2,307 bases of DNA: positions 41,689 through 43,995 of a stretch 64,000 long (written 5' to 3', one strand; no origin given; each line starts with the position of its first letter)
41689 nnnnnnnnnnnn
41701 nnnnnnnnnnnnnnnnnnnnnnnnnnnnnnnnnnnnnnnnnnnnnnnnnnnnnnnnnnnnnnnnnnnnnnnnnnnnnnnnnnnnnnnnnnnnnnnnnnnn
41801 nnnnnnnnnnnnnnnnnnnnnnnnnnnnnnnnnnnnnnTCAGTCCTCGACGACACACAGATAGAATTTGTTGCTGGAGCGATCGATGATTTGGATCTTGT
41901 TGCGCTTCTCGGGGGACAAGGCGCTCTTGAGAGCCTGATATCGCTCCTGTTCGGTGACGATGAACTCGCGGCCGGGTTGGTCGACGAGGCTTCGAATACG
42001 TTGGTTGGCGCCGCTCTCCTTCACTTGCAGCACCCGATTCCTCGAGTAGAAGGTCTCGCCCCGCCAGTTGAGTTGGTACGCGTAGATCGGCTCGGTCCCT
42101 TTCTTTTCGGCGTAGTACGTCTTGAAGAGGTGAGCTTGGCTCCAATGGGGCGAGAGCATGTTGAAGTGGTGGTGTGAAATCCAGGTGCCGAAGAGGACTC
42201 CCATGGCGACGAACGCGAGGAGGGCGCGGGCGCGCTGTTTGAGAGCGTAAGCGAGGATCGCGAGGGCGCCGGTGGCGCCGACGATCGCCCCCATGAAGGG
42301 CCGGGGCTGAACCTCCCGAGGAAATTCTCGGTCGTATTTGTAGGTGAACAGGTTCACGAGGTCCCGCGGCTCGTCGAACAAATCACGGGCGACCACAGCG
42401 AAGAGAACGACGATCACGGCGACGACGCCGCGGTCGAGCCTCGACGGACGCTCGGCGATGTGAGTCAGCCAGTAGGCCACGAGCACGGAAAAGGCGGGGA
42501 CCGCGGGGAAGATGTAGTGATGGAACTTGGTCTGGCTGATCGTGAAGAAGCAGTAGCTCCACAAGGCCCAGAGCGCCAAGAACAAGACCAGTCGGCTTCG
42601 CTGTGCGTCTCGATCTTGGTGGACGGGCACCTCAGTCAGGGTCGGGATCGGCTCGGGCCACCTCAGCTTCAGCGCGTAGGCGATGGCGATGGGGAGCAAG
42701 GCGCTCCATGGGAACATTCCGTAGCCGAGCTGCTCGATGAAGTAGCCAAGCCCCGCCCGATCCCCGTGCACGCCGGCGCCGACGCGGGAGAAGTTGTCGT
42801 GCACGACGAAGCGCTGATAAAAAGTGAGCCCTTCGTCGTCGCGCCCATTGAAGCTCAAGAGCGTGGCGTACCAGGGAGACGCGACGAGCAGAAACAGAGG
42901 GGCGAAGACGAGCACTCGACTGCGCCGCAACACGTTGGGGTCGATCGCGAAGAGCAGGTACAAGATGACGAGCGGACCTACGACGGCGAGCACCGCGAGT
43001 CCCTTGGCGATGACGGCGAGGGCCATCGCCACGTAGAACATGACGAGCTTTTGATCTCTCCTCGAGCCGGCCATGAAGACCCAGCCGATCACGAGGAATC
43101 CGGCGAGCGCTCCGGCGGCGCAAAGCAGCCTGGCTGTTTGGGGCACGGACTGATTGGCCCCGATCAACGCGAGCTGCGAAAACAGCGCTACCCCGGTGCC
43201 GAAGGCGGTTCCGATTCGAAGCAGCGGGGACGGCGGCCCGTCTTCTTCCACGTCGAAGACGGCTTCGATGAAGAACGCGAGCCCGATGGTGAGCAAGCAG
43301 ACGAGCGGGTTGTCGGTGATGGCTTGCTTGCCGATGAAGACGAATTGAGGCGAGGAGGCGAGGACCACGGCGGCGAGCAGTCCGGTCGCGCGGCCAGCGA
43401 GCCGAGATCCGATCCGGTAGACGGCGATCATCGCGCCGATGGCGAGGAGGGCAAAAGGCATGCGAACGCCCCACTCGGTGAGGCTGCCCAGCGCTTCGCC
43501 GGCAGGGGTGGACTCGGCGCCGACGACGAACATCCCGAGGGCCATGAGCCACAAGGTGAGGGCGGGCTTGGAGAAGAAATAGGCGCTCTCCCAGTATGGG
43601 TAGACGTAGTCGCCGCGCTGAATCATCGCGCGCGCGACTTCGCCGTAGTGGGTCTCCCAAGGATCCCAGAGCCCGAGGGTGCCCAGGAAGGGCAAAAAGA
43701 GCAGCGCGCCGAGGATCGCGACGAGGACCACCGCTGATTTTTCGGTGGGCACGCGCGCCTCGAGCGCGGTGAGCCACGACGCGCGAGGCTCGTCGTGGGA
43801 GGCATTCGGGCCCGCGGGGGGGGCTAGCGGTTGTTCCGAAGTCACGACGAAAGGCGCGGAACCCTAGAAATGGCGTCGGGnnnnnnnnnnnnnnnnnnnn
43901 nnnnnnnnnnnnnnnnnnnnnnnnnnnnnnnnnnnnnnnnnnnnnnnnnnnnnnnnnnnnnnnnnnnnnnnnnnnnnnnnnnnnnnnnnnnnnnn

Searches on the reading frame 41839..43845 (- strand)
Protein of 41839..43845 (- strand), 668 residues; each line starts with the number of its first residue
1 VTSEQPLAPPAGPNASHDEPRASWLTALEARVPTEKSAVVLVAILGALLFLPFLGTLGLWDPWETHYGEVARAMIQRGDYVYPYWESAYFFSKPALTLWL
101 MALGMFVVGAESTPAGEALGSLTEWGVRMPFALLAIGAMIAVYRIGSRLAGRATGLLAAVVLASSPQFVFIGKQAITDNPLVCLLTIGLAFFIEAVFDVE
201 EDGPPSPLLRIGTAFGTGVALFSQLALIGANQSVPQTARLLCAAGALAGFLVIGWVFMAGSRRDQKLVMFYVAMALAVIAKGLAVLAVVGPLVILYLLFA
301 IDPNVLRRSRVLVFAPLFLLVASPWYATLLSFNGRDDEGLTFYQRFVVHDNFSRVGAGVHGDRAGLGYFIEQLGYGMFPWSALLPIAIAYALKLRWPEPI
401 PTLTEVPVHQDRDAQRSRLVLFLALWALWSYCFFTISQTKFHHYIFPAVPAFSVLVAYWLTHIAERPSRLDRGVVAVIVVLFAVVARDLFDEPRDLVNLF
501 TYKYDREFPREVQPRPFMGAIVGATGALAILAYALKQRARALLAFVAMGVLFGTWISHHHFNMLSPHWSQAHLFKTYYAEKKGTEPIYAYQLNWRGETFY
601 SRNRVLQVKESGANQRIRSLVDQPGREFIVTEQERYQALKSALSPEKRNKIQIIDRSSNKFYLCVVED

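Call 6: search_protein_families(library=pfam, proteins=[window:41839-43845:-], max_evalue=0.01)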
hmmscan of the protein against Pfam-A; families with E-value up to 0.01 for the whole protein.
window:41839-43845:- (668 aa): 2 families
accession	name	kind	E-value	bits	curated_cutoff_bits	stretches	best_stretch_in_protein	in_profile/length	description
PF13231.12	PMT_2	-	9.5e-11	42.6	26.1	1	119-219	16-112/160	Dolichyl-phosphate-mannose-protein mannosyltransferase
PF02366.24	PMT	-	4.3e-06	26.9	22.7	1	70-195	21-154/245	Dolichyl-phosphate-mannose-protein mannosyltransferase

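Call 7: search_protein_families(library=ncbifam, proteins=[window:41839-43845:-], max_evalue=0.01)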
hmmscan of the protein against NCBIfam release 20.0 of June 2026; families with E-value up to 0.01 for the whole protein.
window:41839-43845:- (668 aa): 2 families
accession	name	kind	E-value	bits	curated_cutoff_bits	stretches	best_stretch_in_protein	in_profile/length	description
NF009784.2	PRK13279.1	equivalog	1.4e-23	83.4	567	2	36-197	5-154/539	lipid IV(A) 4-amino-4-deoxy-L-arabinosyltransferase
TIGR04154.1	archaeo_STT3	subfamily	0.0028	16.1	450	0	96-170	72-141/831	oligosaccharyl transferase, archaeosortase A system-associated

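Call 8: find_homologous_proteins(query=window:41839-43845:-)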
Query window:41839-43845:- (668 aa): 1741 proteins with E <= 0.001 among 8000 candidates; the best 120 are listed.
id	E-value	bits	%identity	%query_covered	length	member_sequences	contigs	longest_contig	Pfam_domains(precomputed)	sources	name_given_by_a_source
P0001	0.0e+0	1340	100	89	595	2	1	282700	PF02366.25,PF13231.13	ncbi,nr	ncbi:MAG: glycosyltransferase family 39 protein [Deltaproteobacteria bacterium]|nr:glycosyltransfera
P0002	0.0e+0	1177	78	97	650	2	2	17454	PF02366.25,PF13231.13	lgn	-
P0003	6.2e-266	902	62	98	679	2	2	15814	PF02366.25,PF13231.13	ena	-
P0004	1.7e-264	897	63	97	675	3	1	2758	PF02366.25,PF13231.13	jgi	jgi:4-amino-4-deoxy-L-arabinose transferase-like glycosyltransferase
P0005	2.4e-261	887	62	96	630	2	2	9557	PF02366.25,PF13231.13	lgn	-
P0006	1.8e-260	884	60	100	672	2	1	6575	PF02366.25,PF13231.13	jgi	jgi:4-amino-4-deoxy-L-arabinose transferase-like glycosyltransferase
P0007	7.5e-260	882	61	100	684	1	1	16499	PF02366.25,PF13231.13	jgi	jgi:4-amino-4-deoxy-L-arabinose transferase-like glycosyltransferase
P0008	1.6e-259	881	62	97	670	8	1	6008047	PF13231.13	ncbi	-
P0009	5.7e-259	879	61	98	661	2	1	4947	PF13231.13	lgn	-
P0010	4.5e-258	876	60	97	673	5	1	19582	PF13231.13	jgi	-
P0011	1.0e-256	872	61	100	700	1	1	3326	PF02366.25,PF13231.13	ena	-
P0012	2.1e-254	864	61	99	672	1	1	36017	PF13231.13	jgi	jgi:4-amino-4-deoxy-L-arabinose transferase-like glycosyltransferase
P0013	6.7e-254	862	61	97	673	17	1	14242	PF13231.13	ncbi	-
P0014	9.4e-252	855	56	100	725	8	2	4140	-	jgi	jgi:4-amino-4-deoxy-L-arabinose transferase-like glycosyltransferase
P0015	2.3e-251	854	59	99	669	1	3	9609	PF02366.25,PF13231.13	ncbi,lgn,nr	ncbi:glycosyltransferase family 39 protein [Myxococcota bacterium]|nr:glycosyltransferase family 39 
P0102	2.8e-168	580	51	81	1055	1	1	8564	PF00149.34,PF13231.13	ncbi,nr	ncbi:MAG: hypothetical protein HC923_01565 [Myxococcales bacterium]|nr:hypothetical protein [Myxococ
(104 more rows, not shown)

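Call 9: search_solved_structures(query=window:41839-43845:-, max_evalue=1, show_alignments=2)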
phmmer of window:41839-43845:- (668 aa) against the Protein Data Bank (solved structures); distinct sequences matched with E-value up to 1: 4.
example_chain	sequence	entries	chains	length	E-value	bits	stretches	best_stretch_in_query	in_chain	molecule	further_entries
5ezm_A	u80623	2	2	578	1.9e-15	59.6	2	215-479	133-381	4-amino-4-deoxy-L-arabinose transferase or related glycosyltransferases of PMT family | 4-amino-4-deoxy-L-arabinose (L-Ara4N) transferase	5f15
5fai_A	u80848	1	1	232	0.36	12.4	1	134-244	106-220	Ribosomal RNA small subunit methyltransferase NEP1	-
7mq8_SJ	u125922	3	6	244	0.41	12.2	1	134-244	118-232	Ribosomal RNA small subunit methyltransferase NEP1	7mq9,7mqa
6af3_A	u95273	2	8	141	0.97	10.9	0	557-593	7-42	HigB toxin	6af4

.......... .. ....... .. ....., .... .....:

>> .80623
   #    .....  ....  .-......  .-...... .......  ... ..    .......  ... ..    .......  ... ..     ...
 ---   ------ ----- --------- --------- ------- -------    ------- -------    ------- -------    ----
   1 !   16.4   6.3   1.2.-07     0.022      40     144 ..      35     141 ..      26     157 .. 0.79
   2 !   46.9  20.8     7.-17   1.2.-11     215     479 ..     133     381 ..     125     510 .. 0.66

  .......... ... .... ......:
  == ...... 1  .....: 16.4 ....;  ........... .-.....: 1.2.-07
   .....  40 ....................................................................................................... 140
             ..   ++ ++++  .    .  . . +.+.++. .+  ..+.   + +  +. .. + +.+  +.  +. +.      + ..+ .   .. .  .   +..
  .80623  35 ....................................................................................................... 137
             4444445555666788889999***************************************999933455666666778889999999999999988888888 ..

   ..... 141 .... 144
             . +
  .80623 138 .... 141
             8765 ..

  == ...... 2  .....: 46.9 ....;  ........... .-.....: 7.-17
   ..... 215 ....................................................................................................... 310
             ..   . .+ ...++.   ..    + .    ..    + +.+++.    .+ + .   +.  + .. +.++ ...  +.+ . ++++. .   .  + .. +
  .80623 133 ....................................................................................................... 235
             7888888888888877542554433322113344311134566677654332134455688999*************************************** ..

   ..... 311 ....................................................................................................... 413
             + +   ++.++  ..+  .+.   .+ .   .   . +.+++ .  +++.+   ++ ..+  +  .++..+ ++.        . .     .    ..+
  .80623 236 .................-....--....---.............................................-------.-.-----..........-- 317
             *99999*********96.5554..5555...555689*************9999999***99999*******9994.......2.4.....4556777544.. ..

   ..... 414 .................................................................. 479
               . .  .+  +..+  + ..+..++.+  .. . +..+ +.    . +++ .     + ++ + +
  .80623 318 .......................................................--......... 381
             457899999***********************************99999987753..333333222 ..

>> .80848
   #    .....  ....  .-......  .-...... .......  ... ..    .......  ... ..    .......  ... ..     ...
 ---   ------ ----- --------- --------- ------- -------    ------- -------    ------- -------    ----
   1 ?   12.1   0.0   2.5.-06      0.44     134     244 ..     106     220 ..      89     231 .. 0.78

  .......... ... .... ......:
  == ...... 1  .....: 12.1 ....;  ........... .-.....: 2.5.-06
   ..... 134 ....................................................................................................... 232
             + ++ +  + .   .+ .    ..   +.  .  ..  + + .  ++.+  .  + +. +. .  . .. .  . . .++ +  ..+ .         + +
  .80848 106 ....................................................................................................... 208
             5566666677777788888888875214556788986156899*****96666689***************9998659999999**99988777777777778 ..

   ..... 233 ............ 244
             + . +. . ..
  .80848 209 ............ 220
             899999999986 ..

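Call 11: find_related_loci(query=A1, collection=genome_contigs, flank=10000)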
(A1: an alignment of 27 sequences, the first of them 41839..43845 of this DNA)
Query A1 (668 aa) in genome_contigs; peptide patterns used: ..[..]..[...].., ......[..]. (x = any residue, [..] = any of these).
600 stretches matched a pattern (row limit reached: there are more); 593 encode a relative of the query (tblastn E <= 1e-3); the best 80 are kept; 80 distinct loci.
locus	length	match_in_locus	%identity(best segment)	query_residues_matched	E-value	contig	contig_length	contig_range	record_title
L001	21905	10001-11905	58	20-668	0e+0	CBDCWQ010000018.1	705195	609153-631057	MAG: Myxococcota bacterium isolate 159d441a-5128-48e9-9a90-04660ad44008 genome assembly, contig: contig_18, whole genome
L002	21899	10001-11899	51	23-668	0e+0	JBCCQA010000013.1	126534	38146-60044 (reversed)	MAG: Myxococcota bacterium isolate P01_D01_bin.141 k141_3249204_length_126534_cov_32.0896, whole genome shotgun sequence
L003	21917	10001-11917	52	18-668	0e+0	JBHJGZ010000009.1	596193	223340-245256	MAG: Myxococcota bacterium isolate sb_S8C902_1 S8Ck141_708893, whole genome shotgun sequence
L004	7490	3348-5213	53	34-668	0e+0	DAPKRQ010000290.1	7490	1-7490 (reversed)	MAG TPA_asm: Myxococcales bacterium LLY-WYZ-16_1 k141_579701, whole genome shotgun sequence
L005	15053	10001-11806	45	36-667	5e-168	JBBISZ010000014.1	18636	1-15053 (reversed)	MAG: Deltaproteobacteria bacterium isolate STF170223_bin_385 NODE_3274_length_18636_cov_3.782358, whole genome shotgun s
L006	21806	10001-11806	44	36-667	8e-165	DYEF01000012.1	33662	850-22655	MAG TPA_asm: Bdellovibrio sp. isolate Tomsk_43_40 Tomsk_k141_11140, whole genome shotgun sequence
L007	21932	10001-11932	57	14-668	0e+0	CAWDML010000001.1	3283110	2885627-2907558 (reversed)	MAG: uncultured delta proteobacterium isolate MFD04944.bin.2.99 genome assembly, contig: contig_11175, whole genome shot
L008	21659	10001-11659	38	52-667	2e-127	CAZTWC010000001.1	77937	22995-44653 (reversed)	MAG TPA_asm: uncultured Myxococcia bacterium isolate SRP200020_co3_330 genome assembly, contig: NODE_378_length_77937_co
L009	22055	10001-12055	36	20-667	9e-121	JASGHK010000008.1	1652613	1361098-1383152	MAG: Myxococcales bacterium isolate 5N171 JMF-2111-06-0005.ont.bin.171_7, whole genome shotgun sequence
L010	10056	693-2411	39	32-667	7e-120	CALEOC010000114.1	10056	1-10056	MAG TPA_asm: uncultured Myxococcales bacterium isolate SRR1561992_bin.48_CONCOCT_v1.1_MAG genome assembly, contig: ERZ72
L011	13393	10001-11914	36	41-668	5e-116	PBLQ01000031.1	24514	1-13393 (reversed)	MAG: Myxococcales bacterium isolate SP234 MHASMcontig_2225025, whole genome shotgun sequence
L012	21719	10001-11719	40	32-667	2e-114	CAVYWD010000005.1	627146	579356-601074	MAG: uncultured delta proteobacterium isolate MFD01476.bin.1.33 genome assembly, contig: contig_51940, whole genome shot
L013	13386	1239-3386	35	3-668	1e-113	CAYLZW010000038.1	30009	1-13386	MAG TPA_asm: uncultured Myxococcales bacterium isolate SRP263527_co1_29 genome assembly, contig: NODE_1205_length_30009_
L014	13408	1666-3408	37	34-667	2e-111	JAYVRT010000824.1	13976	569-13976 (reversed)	MAG: Archangiaceae bacterium isolate GL73_DN_concoct_64 GL73_DN_concoct_64_823, whole genome shotgun sequence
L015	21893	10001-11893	37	1-667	1e-110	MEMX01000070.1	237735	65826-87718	MAG: Anaeromyxobacter sp. RBG_16_69_14 RBG_16_scaffold_2702, whole genome shotgun sequence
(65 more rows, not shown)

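Call 16: find_related_loci(query=A1, collection=metagenome_contigs, flank=10000)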
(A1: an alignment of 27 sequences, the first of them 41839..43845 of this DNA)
Query A1 (668 aa) in metagenome_contigs; peptide patterns used: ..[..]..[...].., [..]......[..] (x = any residue, [..] = any of these).
600 stretches matched a pattern (row limit reached: there are more); 575 encode a relative of the query (tblastn E <= 1e-3); the best 80 are kept; 80 distinct loci.
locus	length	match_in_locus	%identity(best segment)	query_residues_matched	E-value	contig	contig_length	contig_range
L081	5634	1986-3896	60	19-668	0e+0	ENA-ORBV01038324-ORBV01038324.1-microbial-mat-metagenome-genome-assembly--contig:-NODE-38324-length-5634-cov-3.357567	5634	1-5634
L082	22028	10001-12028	55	2-668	0e+0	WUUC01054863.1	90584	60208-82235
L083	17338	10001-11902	63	22-668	0e+0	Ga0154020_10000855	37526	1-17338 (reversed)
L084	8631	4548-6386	45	25-667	1e-169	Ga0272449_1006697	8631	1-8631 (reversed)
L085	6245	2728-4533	44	36-667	8e-167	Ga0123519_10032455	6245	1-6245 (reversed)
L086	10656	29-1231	60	256-668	6e-158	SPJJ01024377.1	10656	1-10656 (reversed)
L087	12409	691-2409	39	32-667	5e-120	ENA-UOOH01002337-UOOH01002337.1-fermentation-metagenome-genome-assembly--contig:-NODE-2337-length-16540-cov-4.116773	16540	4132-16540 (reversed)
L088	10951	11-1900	36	47-668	7e-116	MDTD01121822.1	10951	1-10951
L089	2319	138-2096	34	3-667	9e-121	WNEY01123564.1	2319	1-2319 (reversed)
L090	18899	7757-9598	37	14-668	4e-112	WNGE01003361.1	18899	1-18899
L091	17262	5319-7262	38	9-654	6e-111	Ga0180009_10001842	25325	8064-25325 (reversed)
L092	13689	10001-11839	34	23-668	6e-111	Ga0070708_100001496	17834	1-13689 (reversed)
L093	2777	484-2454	35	49-668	2e-115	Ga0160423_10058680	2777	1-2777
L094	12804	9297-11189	37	1-667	8e-111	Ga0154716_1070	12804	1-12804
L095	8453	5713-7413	39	41-667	1e-109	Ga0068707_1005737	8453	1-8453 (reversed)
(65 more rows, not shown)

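Call 33: predict_structure(alignment_id=A2)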
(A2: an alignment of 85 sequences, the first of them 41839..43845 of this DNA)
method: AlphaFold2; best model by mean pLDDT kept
length: 668 residues; sequences in the alignment: 85
mean_pLDDT: 91.9   pTM: 0.93
mean pLDDT of the five models: 91.9, 91.9, 91.4, 91.3, 90.9
residues with pLDDT >= 90: 522; 70-90: 114; 50-70: 19; < 50: 13
segments of 3 or more residues with pLDDT < 50: 1-8, 10-13
pLDDT, mean of each block of 10 residues (from residue 1): 45 60 97 98 98 87 90 94 90 90 97 91 96 98 98 98 97 94 98 95 96 98 95 89 94 97 98 97 93 97 94 97 94 93 92 74 80 96 98 89 76 92 98 83 84 99 97 97 97 89 77 94 98 97 98 96 83 94 94 78 90 95 96 95 97 93 95
secondary structure, 60 per line:
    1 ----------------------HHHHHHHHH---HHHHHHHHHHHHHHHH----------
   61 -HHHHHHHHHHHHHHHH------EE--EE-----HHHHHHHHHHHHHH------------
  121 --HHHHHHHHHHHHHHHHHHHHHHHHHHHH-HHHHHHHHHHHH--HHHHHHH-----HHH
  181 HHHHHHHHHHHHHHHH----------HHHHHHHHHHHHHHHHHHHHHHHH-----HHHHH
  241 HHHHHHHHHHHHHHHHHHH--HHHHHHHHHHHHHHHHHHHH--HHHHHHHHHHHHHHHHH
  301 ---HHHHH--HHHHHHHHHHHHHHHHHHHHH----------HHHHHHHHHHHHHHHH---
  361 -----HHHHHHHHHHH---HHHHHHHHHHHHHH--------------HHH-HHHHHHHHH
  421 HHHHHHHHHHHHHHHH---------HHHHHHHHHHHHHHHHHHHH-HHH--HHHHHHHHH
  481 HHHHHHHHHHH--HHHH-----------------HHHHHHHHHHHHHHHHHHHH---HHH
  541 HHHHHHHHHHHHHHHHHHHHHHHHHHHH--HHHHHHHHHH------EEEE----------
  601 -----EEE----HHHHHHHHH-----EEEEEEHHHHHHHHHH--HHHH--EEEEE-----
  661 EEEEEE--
elements in order: H23-31 H35-50 H62-77 H95-108 H123-150 H152-163 H166-172 H178-196 H207-230 H236-259 H262-281 H284-300 H304-308 H311-331 H342-357 H366-376 H380-393 H412-436 H446-465 H472-491 H494-497 H515-534 H538-568 H571-580 E587-590 E606-608 H613-621 E627-632 H633-642 H645-648 E651-655 E661-666

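Call 36: search_protein_families(library=pfam, proteins=[window:41839-43845:-], max_evalue=10)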
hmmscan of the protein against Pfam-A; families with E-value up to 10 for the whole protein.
window:41839-43845:- (668 aa): 3 families
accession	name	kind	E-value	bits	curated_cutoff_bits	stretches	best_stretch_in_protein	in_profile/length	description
PF13231.12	PMT_2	-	9.5e-11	42.6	26.1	1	119-219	16-112/160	Dolichyl-phosphate-mannose-protein mannosyltransferase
PF02366.24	PMT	-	4.3e-06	26.9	22.7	2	70-195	21-154/245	Dolichyl-phosphate-mannose-protein mannosyltransferase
PF16192.10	PMT_4TMC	-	0.013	15.5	32.4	1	386-484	71-170/202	C-terminal four TMM region of protein-O-mannosyltransferase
